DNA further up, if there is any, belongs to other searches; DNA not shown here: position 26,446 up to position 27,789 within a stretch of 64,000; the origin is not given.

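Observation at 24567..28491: UbiA-family prenyl-phosphate glycosyltransferase / SDR epimerase / HAD phosphatase / 4-TM flippase-like cluster: a DPA-like lipid-linked pentose donor pathway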

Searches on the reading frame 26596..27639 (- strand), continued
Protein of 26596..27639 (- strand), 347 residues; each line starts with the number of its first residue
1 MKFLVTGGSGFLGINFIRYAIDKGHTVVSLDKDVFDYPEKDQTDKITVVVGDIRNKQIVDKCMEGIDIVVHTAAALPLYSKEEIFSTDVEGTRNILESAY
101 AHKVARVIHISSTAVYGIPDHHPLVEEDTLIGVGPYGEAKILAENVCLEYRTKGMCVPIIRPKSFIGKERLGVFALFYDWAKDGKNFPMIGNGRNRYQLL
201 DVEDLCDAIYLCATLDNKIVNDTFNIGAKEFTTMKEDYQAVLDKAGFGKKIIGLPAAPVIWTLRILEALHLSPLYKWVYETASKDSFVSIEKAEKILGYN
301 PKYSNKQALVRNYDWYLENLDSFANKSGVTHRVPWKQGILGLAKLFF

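Call 44: find_homologous_proteins(query=window:26596-27639:-, max_evalue=1e-20)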
Query window:26596-27639:- (347 aa): 8000 proteins with E <= 1e-20 among 8000 candidates; the best 120 are listed.
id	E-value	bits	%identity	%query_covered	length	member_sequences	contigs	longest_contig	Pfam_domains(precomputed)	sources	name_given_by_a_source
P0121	1.1e-234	796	100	100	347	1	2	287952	PF04321.24,PF16363.12,PF02719.22,PF05368.20,PF01073.26,PF07993.19,PF13460.13,PF01370.28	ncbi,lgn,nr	ncbi:MAG: NAD(P)-dependent oxidoreductase [Patescibacteria group bacterium]|nr:NAD(P)-dependent oxid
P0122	9.5e-209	711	87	100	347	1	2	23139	PF04321.24,PF16363.12,PF02719.22,PF05368.20,PF01073.26,PF07993.19,PF13460.13,PF01370.28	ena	-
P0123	2.1e-205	700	86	100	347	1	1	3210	PF04321.24,PF16363.12,PF02719.22,PF05368.20,PF01073.26,PF07993.19,PF13460.13,PF01370.28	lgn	-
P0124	4.0e-205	699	86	100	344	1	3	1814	PF04321.24,PF16363.12,PF02719.22,PF01073.26,PF07993.19,PF13460.13,PF01370.28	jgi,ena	jgi:nucleoside-diphosphate-sugar epimerase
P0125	4.2e-202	689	84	100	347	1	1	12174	PF04321.24,PF16363.12,PF02719.22,PF05368.20,PF01073.26,PF07993.19,PF13460.13,PF01370.28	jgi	jgi:nucleoside-diphosphate-sugar epimerase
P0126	6.2e-201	685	82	100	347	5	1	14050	PF04321.24,PF16363.12,PF02719.22,PF05368.20,PF01073.26,PF07993.19,PF13460.13,PF01370.28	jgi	jgi:nucleoside-diphosphate-sugar epimerase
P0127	1.4e-200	684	84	100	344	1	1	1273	PF04321.24,PF16363.12,PF02719.22,PF01073.26,PF07993.19,PF13460.13,PF01370.28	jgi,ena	-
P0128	9.9e-200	681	84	100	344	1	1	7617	PF04321.24,PF16363.12,PF02719.22,PF05368.20,PF01073.26,PF07993.19,PF13460.13,PF01370.28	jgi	jgi:nucleoside-diphosphate-sugar epimerase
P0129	6.2e-199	679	83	100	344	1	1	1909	PF04321.24,PF16363.12,PF02719.22,PF01073.26,PF07993.19,PF13460.13,PF01370.28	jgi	jgi:nucleoside-diphosphate-sugar epimerase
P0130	4.7e-198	676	84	100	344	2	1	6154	PF04321.24,PF16363.12,PF02719.22,PF01073.26,PF07993.19,PF13460.13,PF01370.28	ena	-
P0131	2.4e-197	673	83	100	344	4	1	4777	PF04321.24,PF16363.12,PF02719.22,PF01073.26,PF07993.19,PF13460.13,PF01370.28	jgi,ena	jgi:nucleoside-diphosphate-sugar epimerase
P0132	2.7e-195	667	82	100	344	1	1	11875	PF04321.24,PF16363.12,PF02719.22,PF01073.26,PF07993.19,PF13460.13,PF01370.28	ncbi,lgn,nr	ncbi:MAG: NAD(P)-dependent oxidoreductase [Candidatus Pacebacteria bacterium]|nr:NAD(P)-dependent ox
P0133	8.1e-195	665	82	100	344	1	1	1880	PF04321.24,PF16363.12,PF02719.22,PF01073.26,PF07993.19,PF13460.13,PF01370.28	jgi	jgi:nucleoside-diphosphate-sugar epimerase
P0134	3.6e-193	660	83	100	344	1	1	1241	PF04321.24,PF16363.12,PF02719.22,PF05368.20,PF01073.26,PF07993.19,PF13460.13,PF01370.28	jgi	jgi:nucleoside-diphosphate-sugar epimerase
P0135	3.2e-191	653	80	100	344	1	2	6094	PF04321.24,PF16363.12,PF02719.22,PF01073.26,PF07993.19,PF13460.13,PF01370.28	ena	-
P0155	9.7e-182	622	79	99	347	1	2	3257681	PF04321.24,PF16363.12,PF02719.22,PF01073.26,PF07993.19,PF13460.13,PF01370.28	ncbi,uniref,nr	ncbi:NAD-dependent epimerase/dehydratase family protein [Serpentinicella alkaliphila]|uniref:Nucleos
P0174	2.7e-180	617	77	99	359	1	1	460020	PF04321.24,PF16363.12,PF02719.22,PF01073.26,PF07993.19,PF13460.13,PF01370.28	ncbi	ncbi:MAG: NAD(P)-dependent oxidoreductase [Anaerolineae bacterium]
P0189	1.9e-179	614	76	99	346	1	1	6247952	PF04321.24,PF16363.12,PF02719.22,PF01073.26,PF07993.19,PF13460.13,PF01370.28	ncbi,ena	-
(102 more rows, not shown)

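Call 45: find_encoding_contigs(protein=P0155, flank=8000, max_places=1)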
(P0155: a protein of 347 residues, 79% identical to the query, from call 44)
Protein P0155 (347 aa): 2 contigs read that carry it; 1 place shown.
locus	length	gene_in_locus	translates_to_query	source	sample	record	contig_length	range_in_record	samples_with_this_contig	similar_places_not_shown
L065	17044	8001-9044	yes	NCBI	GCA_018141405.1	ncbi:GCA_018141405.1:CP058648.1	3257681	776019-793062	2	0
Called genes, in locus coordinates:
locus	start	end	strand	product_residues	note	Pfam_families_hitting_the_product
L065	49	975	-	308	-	-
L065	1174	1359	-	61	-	PF09388:SpoOE-like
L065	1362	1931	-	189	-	PF02518:HATPase_c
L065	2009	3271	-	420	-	PF14417:MEDS, PF00989:PAS, PF13426:PAS_9, PF08447:PAS_3, PF00512:HisKA (weak)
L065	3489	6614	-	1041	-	PF00873:ACR_tran, PF03176:MMPL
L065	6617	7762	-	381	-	PF25917:BSH_RND (weak), PF25973:BSH_CzcB, PF25954:Beta-barrel_RND_2, PF25975:CzcB_C (weak), PF25989:YknX_C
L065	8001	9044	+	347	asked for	PF01073:3Beta_HSD, PF01370:Epimerase, PF02719:Polysacc_synt_2, PF04321:RmlD_sub_bind, PF13460:NAD_binding_10, PF16363:GDP_Man_Dehyd, PF07993:NAD_binding_4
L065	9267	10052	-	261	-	PF04018:VCA0040-like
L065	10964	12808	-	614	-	PF13727:CoA_binding_3, PF02629:CoA_binding (weak), PF01370:Epimerase, PF02719:Polysacc_synt_2, PF04321:RmlD_sub_bind, PF01073:3Beta_HSD, PF16363:GDP_Man_Dehyd, PF07993:NAD_binding_4 (faint)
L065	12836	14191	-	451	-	PF00342:PGI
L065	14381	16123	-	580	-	PF02878:PGM_PMM_I, PF02879:PGM_PMM_II, PF02880:PGM_PMM_III, PF00408:PGM_PMM_IV (weak)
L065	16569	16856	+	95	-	PF01527:HTH_Tnp_1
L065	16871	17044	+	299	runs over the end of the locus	PF13276:HTH_21, PF00665:rve, PF13683:rve_3, PF13333:rve_2 (weak)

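Call 46: find_encoding_contigs(protein=P0174, flank=8000, max_places=1)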
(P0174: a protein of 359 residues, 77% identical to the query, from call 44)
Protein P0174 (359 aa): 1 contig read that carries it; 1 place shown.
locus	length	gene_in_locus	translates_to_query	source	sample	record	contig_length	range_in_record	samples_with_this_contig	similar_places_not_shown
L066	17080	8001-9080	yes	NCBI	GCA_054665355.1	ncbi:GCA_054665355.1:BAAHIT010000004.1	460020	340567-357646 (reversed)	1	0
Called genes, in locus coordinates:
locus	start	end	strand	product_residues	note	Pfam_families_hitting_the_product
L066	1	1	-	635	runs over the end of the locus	PF00005:ABC_tran, PF02463:SMC_N (faint), PF03193:RsgA_GTPase (faint), PF13555:AAA_29 (faint), PF01926:MMR_HSR1 (faint), PF12848:ABC_tran_Xtn, PF00005:ABC_tran, PF16326:ABC_tran_CTD, +3 more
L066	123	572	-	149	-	PF01850:PIN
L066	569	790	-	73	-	-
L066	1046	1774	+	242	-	PF13489:Methyltransf_23, PF01209:Ubie_methyltran, PF13847:Methyltransf_31, PF08241:Methyltransf_11, PF08242:Methyltransf_12 (weak), PF13649:Methyltransf_25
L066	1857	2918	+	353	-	PF03773:ArsP_1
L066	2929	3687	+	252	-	PF09323:DUF1980, PF21537:DUF1980_C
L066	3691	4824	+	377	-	PF26550:Tricorn_2nd (weak), PF26549:Tricorn_N (faint), PF25174:Beta-prop_THOC3 (faint), PF07676:PD40 (faint)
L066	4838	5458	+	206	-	PF00578:AhpC-TSA, PF08534:Redoxin, PF13905:Thioredoxin_8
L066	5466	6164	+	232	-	PF13197:DUF4013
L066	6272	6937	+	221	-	PF08666:SAF, PF13144:ChapFlgA (weak)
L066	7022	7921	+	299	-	-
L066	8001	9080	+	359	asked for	PF01073:3Beta_HSD, PF01370:Epimerase, PF02719:Polysacc_synt_2, PF04321:RmlD_sub_bind, PF13460:NAD_binding_10, PF16363:GDP_Man_Dehyd, PF07993:NAD_binding_4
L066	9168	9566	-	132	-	-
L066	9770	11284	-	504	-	PF13367:PrsW-protease, PF00027:cNMP_binding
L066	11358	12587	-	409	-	-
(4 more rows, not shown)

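Call 47: find_encoding_contigs(protein=P0189, flank=8000, max_places=1)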
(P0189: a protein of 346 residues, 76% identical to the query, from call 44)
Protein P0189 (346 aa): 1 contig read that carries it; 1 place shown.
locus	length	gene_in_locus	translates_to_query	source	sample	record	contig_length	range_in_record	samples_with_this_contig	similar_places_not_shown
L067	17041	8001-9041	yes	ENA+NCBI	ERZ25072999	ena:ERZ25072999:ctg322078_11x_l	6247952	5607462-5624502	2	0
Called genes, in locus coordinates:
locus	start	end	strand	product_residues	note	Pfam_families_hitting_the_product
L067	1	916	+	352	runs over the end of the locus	PF03435:Sacchrp_dh_NADP, PF13460:NAD_binding_10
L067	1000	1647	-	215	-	-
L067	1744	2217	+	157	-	PF12802:MarR_2, PF01047:MarR, PF13463:HTH_27 (weak)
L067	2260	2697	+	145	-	-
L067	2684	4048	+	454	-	PF12390:Se-cys_synth_N, PF03841:SelA, PF00266:Aminotran_5, PF01053:Cys_Met_Meta_PP (faint)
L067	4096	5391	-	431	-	PF07498:Rho_N, PF07497:Rho_RNA_bind, PF00006:ATP-synt_ab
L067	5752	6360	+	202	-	PF01590:GAF, PF13185:GAF_2, PF13492:GAF_3 (weak)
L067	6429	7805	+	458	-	-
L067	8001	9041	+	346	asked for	PF01073:3Beta_HSD, PF01370:Epimerase, PF02719:Polysacc_synt_2, PF04321:RmlD_sub_bind, PF13460:NAD_binding_10, PF16363:GDP_Man_Dehyd, PF07993:NAD_binding_4 (weak)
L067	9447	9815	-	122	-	-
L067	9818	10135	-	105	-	PF09397:FtsK_gamma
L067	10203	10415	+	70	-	-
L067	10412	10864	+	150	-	PF01850:PIN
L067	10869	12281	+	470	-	PF02589:LUD_dom, PF13187:Fer4_9 (faint), PF00037:Fer4 (faint), PF13183:Fer4_8, PF13237:Fer4_10 (faint), PF13534:Fer4_17 (weak), PF11870:LutB_C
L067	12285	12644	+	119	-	-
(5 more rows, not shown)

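Call 48: find_related_loci(query=window:26596-27639:-, collection=metagenome_contigs, flank=7000)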
Query window:26596-27639:- (347 aa) in metagenome_contigs; peptide patterns used: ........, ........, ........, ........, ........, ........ (x = any residue, [..] = any of these).
600 stretches matched a pattern (row limit reached: there are more); 556 encode a relative of the query (tblastn E <= 1e-3); the best 80 are kept; 80 distinct loci.
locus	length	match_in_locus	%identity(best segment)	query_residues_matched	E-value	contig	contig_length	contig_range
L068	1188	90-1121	84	1-347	0e+0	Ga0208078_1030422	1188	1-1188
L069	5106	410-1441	82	1-347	0e+0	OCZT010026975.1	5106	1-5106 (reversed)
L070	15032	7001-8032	79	1-347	0e+0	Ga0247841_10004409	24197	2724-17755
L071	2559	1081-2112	80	1-347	0e+0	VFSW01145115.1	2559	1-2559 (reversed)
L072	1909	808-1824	78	3-344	0e+0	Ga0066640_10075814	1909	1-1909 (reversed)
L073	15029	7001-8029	77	2-347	0e+0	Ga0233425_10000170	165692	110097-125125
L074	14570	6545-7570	75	3-347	0e+0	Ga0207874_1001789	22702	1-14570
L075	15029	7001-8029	76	2-347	0e+0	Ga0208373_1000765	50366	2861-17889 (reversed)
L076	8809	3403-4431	78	2-347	0e+0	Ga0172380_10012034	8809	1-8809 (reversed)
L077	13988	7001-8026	77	3-347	0e+0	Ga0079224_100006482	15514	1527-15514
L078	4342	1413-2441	78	2-347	0e+0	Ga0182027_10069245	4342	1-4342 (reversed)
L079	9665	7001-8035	76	1-347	0e+0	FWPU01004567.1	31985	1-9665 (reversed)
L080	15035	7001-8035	76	1-347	0e+0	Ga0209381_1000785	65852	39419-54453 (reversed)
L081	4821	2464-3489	76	3-347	0e+0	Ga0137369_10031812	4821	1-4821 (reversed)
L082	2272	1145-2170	74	3-347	0e+0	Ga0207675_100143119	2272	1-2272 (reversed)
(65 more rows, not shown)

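Call 53: get_annotated_region(hit=H12, flank=8000)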
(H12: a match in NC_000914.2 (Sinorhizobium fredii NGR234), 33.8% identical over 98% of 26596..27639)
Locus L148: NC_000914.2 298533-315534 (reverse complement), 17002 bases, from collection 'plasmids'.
description: Sinorhizobium fredii NGR234 plasmid pNGR234a, complete sequence
organism: Sinorhizobium fredii NGR234 (NCBI taxid 394)
taxonomy: Bacteria; Pseudomonadota; Alphaproteobacteria; Hyphomicrobiales; Rhizobiaceae; Sinorhizobium; Sinorhizobium fredii; Sinorhizobium fredii NGR234
host: -; source: -; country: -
typing (MOB-suite, as given by PLSDB): conjugative; replicon rep_cluster_473; relaxase MOBQ; mating-pair formation MPF_T
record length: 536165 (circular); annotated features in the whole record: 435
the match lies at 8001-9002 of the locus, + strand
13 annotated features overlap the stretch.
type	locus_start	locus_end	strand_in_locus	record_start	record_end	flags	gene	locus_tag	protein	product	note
CDS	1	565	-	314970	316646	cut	nodU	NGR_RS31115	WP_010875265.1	nodulation protein NodU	-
CDS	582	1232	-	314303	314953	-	nodS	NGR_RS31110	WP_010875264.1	nodulation methyltransferase NodS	-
CDS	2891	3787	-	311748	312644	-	istB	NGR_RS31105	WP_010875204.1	IS21-like element helper ATPase IstB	-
CDS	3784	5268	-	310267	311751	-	istA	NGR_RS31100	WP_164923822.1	IS21 family transposase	-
CDS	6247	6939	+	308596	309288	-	-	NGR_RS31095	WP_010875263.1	hypothetical protein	-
CDS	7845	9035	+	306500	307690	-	-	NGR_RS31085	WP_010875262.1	NAD-dependent epimerase/dehydratase family protein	-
CDS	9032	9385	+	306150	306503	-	-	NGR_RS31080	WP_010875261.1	SMR family transporter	-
CDS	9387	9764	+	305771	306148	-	-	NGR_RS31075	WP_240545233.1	hypothetical protein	-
CDS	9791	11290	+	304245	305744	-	-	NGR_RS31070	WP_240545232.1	GMC family oxidoreductase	-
CDS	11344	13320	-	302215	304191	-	-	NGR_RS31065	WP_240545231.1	hypothetical protein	-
CDS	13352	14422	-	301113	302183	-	-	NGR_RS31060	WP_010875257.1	NAD(P)-dependent oxidoreductase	-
CDS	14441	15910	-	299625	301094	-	-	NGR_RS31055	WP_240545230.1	UbiA family prenyltransferase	-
CDS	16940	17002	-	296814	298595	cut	-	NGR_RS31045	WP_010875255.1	ThiF family adenylyltransferase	-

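Call 71: predict_structure(alignment_id=A3)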
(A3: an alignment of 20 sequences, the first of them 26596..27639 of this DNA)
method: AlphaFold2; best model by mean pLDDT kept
length: 347 residues; sequences in the alignment: 20
mean_pLDDT: 82.6   pTM: 0.86
mean pLDDT of the five models: 82.6, 81.9, 81.6, 76.0, 71.4
residues with pLDDT >= 90: 156; 70-90: 118; 50-70: 48; < 50: 25
segments of 3 or more residues with pLDDT < 50: 115-119, 275-277, 326-340
pLDDT, mean of each block of 10 residues (from residue 1): 93 92 96 80 85 96 98 80 92 98 97 55 80 80 95 97 82 70 76 82 96 96 93 88 88 74 67 50 75 96 92 86 56 43 55
secondary structure, 60 per line:
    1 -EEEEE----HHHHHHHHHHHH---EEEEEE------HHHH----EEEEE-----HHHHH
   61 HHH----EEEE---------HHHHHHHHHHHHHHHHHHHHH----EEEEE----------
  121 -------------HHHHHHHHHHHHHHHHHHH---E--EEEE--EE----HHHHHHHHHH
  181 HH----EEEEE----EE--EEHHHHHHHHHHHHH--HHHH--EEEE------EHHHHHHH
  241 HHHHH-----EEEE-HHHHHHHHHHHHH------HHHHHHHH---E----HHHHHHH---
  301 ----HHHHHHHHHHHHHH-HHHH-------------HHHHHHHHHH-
elements in order: E2-6 H11-22 E26-31 H38-41 E46-50 H56-63 E68-71 H81-101 E106-110 H134-152 E159-162 H171-182 E187-191 H202-214 H217-220 E223-226 H234-245 E251-254 H256-268 H275-282 H291-297 H305-318 H320-323 H337-346

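Call 75: fold_search(model_id=the predicted structure, library=pdb)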
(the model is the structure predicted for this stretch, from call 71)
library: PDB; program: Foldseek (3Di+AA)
matches with E <= 10: 1907; with E <= 0.001: 1188
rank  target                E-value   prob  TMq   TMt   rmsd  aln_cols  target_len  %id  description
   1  2hun_A                2.9e-22  1.00  0.73  0.77   5.0       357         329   27  Crystal structure of hypothetical protein PH0414 from Pyrococcus horikoshii OT3 (released 2007-01-26)
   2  2hun_B                3.4e-22  1.00  0.73  0.78   3.9       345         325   28  Crystal structure of hypothetical protein PH0414 from Pyrococcus horikoshii OT3 (released 2007-01-26)
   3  1r66                  4.6e-22  1.00  0.69  0.73   4.8       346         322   26  Crystal Structure of DesIV (dTDP-glucose 4,6-dehydratase) from Streptomyces venezuelae with NAD and TYD bound (released 2004-01-27)
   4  8rdi_A                8.7e-22  1.00  0.71  0.77   4.1       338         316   24  Crystal structure of UDP-galactose 4-epimerase from Pyrococcus horikoshii containing Y145F mutation and with bound NAD (released 2024-12-18)
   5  8rdg_A                2.2e-21  1.00  0.71  0.77   4.1       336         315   25  Crystal structure of UDP-galactose 4-epimerase from Pyrococcus horikoshii with bound NAD (released 2024-12-18)
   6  9pmn_C                2.2e-21  1.00  0.71  0.73   4.3       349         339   22  Crystal structure of Capsular polysaccharide biosynthesis protein from Bordetella pertussis in complex with NAD and ur (released 2025-08-06)
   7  8shh_B                3.2e-21  1.00  0.69  0.74   4.4       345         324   23  Crystal structure of EvdS6 decarboxylase in ligand free state (released 2023-08-09)
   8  6zla_B                3.4e-21  1.00  0.70  0.78   4.0       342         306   22  Crystal Structure of UDP-Glucuronic acid 4-epimerase from Bacillus cereus in complex with NAD (released 2020-07-29)
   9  6zla_C                4.3e-21  1.00  0.70  0.79   4.5       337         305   21  Crystal Structure of UDP-Glucuronic acid 4-epimerase from Bacillus cereus in complex with NAD (released 2020-07-29)
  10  7yst_A                4.8e-21  1.00  0.70  0.77   4.4       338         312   23  Crystal Structure of UDP-glucose 4-epimerase (Rv3634c) in complex with both UDP-glucose and UDP-galactose in chain B f (released 2023-08-16)
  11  6zla_A                5.7e-21  1.00  0.73  0.81   4.2       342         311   21  Crystal Structure of UDP-Glucuronic acid 4-epimerase from Bacillus cereus in complex with NAD (released 2020-07-29)
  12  6zlk_A                7.7e-21  1.00  0.70  0.76   4.7       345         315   21  Equilibrium Structure of UDP-Glucuronic acid 4-epimerase from Bacillus cereus in complex with UDP-Glucuronic acid/UDP- (released 2020-07-29)
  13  4zrn_A                8.2e-21  1.00  0.73  0.81   3.6       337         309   21  Crystal Structure of UDP-Glucose 4-Epimerase (TM0509) with UDP-glucose from Hyperthermophilic Eubacterium Thermotoga M (released 2015-09-16)
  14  8vr2_B                9.2e-21  1.00  0.71  0.76   4.5       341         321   21  Crystal structure of the Pcryo_0617 oxidoreductase/decarboxylase from Psychrobacter cryohalolentis K5 in the presence  (released 2024-01-31)
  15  1g1a_A                9.2e-21  1.00  0.72  0.71   5.2       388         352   22  THE CRYSTAL STRUCTURE OF DTDP-D-GLUCOSE 4,6-DEHYDRATASE (RMLB)FROM SALMONELLA ENTERICA SEROVAR TYPHIMURIUM (released 2001-03-21)
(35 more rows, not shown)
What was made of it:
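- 26596..27639 (-): Extended SDR, NAD-dependent, GalE-like catalytic set; proposed epimerase of the lipid-linked ribofuranose. The model has a generic GalE/RmlB fold (calls 71, 75).
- The fold is a generic GalE/RmlB fold (call 75).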

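Call 92: search_protein_representatives(protein=window:26596-27639:-)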
Query: 347 residues. Proteins with E-value up to 0.001 (for the whole library): 52061; up to 1e-10: 9418; up to 1e-30: 429. The best 150 are listed.
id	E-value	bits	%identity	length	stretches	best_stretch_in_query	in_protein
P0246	5.4e-141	486.3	62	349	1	1-347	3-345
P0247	3.0e-109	381.9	55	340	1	2-347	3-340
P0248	3.1e-106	372.0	76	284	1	96-311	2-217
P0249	3.6e-106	371.7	69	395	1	22-276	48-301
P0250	6.1e-106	371.0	60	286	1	64-344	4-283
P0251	1.9e-105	369.4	51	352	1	1-344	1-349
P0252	7.0e-105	367.5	50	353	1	4-346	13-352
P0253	2.1e-100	352.8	49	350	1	2-347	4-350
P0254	8.5e-100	350.8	54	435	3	92-215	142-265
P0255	3.6e-98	345.4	50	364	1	3-347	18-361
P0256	4.7e-95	335.2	71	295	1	63-272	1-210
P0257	1.2e-94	333.9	47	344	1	1-344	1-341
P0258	2.0e-92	326.5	46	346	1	2-347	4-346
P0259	2.7e-92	326.1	46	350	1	2-345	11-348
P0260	2.8e-90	319.5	47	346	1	1-347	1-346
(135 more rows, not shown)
